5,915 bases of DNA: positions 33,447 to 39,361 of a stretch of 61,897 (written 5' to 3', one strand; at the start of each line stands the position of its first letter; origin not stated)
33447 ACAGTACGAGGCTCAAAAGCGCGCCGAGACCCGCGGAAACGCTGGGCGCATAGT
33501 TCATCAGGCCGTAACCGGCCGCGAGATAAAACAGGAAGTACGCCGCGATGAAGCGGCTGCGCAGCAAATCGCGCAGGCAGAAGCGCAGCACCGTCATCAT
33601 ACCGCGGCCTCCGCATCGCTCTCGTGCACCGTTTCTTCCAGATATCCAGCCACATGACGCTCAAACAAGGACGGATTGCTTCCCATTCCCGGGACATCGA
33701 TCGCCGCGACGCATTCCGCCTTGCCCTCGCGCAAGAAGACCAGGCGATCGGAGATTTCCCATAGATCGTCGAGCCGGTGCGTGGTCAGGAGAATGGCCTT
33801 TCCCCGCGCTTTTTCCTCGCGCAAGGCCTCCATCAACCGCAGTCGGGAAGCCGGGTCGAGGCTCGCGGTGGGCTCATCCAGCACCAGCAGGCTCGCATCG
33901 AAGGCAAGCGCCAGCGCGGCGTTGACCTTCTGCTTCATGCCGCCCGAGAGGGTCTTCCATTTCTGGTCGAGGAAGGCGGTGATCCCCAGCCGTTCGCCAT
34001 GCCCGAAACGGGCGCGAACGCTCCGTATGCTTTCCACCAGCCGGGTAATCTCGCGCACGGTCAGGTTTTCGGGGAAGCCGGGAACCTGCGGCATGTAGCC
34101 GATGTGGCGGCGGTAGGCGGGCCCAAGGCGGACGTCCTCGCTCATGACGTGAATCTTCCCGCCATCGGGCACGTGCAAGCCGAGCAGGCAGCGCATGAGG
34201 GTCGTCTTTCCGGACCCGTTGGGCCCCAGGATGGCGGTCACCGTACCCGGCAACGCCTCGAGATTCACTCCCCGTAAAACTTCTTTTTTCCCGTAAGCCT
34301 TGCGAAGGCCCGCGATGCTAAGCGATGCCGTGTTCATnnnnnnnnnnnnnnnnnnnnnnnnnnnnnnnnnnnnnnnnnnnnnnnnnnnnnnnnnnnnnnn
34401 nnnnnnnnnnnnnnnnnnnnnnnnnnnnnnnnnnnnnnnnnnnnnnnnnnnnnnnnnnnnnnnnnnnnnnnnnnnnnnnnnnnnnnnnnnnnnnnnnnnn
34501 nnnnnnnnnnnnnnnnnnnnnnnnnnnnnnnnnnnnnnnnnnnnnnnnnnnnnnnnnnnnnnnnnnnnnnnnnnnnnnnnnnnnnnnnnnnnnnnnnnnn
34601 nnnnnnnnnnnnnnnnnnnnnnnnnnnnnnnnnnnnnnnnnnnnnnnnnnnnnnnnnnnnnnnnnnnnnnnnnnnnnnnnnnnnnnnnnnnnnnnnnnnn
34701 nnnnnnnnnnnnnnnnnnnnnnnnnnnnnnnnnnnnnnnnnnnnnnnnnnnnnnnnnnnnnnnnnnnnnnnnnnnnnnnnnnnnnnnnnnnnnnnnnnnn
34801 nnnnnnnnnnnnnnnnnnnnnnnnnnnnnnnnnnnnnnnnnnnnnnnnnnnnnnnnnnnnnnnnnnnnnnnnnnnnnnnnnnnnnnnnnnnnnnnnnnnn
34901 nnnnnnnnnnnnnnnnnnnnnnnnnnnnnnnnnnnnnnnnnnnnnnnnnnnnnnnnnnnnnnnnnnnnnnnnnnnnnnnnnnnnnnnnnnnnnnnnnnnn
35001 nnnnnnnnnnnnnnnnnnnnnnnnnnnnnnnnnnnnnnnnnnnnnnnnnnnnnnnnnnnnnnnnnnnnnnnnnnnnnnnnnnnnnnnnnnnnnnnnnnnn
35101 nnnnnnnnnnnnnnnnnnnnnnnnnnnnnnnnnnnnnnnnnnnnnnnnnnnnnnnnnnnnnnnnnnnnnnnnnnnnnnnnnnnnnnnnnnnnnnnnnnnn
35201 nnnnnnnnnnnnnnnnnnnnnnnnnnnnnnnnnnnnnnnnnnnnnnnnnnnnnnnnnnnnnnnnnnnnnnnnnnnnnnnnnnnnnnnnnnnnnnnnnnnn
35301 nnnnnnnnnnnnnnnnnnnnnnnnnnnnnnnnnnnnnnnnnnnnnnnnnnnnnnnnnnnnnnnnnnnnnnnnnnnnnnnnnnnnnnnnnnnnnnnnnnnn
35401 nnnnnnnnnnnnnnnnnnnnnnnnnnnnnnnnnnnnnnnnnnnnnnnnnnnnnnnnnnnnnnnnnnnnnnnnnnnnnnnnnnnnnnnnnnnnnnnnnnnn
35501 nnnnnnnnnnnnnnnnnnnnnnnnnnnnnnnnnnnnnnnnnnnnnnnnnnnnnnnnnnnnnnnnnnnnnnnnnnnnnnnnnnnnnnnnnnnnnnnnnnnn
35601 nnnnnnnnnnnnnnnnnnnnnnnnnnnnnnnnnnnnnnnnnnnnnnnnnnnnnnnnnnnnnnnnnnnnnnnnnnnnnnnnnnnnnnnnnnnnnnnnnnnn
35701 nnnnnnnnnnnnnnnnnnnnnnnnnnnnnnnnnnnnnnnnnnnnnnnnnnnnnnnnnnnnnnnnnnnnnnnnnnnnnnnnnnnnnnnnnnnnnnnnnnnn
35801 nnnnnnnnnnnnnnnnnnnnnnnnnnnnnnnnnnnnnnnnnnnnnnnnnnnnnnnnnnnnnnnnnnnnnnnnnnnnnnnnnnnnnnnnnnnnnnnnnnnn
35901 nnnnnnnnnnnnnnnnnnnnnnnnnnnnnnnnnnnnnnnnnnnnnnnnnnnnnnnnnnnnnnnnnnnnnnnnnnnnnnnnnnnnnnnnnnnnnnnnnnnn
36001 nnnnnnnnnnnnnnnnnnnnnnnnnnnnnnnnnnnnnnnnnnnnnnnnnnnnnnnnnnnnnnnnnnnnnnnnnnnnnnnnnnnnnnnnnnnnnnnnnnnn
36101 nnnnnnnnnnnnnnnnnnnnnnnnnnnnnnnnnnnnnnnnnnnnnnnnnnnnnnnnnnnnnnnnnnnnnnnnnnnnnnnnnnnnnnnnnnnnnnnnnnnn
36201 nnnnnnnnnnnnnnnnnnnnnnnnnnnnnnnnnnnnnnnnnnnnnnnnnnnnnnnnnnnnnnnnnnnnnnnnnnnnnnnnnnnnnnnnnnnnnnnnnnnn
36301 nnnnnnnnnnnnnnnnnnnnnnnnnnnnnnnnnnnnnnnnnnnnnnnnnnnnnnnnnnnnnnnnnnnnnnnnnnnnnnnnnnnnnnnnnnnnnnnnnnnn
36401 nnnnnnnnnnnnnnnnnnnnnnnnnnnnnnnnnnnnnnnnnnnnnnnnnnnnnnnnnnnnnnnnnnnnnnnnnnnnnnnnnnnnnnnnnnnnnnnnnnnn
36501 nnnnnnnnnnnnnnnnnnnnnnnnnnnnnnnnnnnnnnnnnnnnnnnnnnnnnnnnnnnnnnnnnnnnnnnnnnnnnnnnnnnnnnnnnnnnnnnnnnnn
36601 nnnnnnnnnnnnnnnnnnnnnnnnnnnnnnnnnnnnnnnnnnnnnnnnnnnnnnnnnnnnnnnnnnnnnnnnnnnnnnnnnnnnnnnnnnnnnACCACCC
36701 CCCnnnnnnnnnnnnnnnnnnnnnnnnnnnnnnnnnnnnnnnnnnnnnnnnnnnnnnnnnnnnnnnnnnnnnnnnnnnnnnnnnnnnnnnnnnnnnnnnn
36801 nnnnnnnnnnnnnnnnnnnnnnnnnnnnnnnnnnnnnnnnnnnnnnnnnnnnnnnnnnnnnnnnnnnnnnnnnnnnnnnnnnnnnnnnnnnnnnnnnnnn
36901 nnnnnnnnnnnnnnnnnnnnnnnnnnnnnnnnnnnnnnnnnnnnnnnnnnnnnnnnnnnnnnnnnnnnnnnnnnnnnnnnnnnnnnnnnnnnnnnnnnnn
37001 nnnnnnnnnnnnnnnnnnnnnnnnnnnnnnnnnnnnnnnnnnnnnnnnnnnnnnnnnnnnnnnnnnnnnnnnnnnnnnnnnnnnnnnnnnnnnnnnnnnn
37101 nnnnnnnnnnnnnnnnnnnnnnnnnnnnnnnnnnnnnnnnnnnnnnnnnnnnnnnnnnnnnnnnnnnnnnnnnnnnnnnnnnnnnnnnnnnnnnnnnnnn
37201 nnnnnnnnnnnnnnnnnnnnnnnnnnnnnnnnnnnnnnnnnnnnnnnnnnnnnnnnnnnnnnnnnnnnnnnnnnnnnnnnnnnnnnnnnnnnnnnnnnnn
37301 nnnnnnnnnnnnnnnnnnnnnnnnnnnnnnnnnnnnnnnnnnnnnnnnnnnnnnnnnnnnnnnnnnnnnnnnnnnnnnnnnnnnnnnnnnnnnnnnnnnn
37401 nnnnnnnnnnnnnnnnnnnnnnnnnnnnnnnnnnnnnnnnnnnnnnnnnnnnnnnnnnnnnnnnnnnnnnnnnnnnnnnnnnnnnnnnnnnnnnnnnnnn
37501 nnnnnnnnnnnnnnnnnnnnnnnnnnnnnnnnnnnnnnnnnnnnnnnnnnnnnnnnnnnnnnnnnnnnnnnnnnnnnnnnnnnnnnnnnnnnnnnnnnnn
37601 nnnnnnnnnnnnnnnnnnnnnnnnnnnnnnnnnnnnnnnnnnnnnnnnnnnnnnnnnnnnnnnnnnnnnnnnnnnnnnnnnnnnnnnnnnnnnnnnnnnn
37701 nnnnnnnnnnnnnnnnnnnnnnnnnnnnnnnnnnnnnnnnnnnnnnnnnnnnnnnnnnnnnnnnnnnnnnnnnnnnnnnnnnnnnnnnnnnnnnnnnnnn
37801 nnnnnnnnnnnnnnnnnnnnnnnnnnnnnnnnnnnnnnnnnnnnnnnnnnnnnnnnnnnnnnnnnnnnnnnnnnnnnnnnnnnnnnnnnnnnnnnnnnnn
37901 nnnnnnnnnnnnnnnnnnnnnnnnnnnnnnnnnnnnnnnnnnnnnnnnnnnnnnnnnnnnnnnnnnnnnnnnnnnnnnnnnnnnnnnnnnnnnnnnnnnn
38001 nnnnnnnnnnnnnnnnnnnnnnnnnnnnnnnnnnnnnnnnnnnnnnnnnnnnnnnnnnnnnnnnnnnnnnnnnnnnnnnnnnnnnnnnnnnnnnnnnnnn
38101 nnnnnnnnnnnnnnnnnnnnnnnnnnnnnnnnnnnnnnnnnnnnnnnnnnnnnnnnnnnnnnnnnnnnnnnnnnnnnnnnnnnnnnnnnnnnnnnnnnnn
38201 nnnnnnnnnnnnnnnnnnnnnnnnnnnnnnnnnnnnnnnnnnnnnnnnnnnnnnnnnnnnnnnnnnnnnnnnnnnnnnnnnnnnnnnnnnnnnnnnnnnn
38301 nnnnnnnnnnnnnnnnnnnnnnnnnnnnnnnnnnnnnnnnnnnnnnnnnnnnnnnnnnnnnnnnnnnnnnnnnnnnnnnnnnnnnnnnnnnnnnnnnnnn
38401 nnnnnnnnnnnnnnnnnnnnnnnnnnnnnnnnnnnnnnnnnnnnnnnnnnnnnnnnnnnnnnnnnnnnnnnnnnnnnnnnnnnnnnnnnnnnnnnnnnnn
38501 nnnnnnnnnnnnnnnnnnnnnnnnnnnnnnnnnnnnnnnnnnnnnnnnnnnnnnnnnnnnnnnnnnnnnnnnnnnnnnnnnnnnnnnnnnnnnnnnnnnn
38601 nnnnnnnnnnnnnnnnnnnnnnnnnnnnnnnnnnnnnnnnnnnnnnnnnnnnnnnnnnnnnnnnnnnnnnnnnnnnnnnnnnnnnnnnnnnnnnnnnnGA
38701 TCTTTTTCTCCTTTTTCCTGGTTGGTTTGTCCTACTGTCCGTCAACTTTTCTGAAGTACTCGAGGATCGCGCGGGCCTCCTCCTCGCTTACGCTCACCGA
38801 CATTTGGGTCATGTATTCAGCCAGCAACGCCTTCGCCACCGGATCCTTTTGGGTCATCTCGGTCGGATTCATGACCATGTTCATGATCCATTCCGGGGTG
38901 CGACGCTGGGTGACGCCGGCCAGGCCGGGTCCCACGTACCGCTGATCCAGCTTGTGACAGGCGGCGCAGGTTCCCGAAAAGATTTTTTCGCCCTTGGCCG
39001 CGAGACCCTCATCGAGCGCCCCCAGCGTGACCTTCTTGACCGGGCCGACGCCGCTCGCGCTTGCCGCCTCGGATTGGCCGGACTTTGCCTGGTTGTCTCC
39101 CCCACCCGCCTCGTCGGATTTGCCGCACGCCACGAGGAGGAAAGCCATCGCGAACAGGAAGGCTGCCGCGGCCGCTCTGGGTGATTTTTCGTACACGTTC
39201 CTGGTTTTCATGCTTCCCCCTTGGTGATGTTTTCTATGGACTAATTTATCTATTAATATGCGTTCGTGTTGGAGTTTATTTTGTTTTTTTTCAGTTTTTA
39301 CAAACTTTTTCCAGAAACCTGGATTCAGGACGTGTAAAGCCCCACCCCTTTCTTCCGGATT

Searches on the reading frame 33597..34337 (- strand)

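Call 69: search_protein_families(library=pfam, proteins=[window:33597-34337:-], max_evalue=0.0001)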
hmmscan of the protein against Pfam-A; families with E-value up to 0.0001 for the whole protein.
window:33597-34337:- (246 aa): 4 families
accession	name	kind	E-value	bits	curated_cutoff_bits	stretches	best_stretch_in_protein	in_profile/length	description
PF00005.33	ABC_tran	-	3.2e-28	99.5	25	1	21-158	1-137/137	ABC transporter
PF13304.12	AAA_21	-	1.5e-17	65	27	2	129-187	237-298/304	AAA domain, putative AbiEii toxin, Type IV TA system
PF02463.25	SMC_N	-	9.1e-09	35.5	40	0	129-189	136-199/220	RecF/RecN/SMC N terminal domain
PF13476.12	AAA_23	-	3.7e-05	24.9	27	1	31-51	19-39/201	AAA domain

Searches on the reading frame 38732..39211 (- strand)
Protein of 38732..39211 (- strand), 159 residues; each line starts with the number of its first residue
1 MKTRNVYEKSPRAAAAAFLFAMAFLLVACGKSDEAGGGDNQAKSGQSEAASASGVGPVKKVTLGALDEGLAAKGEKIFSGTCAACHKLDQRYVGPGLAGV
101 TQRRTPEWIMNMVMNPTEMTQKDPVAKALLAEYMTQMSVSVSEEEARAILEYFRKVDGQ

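Call 69: search_protein_families(library=pfam, proteins=[window:38732-39211:-], max_evalue=0.0001)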
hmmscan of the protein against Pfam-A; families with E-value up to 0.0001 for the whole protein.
window:38732-39211:- (159 aa): 2 families
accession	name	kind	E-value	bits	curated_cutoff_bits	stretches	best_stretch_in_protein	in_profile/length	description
PF00034.26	Cytochrom_C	-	6.9e-10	40.5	21.3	1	71-156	1-89/90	Cytochrome c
PF13442.11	Cytochrome_CBB3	-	5.6e-06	27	27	1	71-152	3-67/68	Cytochrome C oxidase, cbb3-type, subunit III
